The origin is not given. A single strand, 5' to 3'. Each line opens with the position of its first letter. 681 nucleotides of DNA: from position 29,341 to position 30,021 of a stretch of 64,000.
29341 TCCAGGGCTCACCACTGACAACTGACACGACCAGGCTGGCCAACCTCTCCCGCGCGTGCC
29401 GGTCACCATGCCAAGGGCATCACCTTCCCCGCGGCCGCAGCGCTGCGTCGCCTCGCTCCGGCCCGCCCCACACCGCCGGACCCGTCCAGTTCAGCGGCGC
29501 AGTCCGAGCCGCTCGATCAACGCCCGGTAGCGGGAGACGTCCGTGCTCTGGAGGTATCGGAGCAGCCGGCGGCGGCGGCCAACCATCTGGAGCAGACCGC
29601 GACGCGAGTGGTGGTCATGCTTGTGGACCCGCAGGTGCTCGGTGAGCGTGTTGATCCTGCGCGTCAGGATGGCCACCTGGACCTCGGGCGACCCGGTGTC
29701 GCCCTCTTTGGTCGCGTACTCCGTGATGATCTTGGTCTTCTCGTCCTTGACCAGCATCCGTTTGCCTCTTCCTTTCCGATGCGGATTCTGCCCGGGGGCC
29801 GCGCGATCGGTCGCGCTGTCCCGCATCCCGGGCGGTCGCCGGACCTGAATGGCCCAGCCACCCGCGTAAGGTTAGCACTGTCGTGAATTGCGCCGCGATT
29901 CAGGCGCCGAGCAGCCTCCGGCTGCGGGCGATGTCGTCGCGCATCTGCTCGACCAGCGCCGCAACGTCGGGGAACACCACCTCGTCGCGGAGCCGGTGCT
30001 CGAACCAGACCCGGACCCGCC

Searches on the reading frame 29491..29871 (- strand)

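Call 12: search_protein_families(library=pfam, proteins=[window:29491-29871:-], max_evalue=0.001)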
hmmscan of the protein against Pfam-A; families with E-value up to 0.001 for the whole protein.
window:29491-29871:- (126 aa): 1 family
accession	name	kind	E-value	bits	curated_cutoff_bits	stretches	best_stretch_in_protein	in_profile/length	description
PF00312.27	Ribosomal_S15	-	3.6e-38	130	31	1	45-125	1-81/81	Ribosomal protein S15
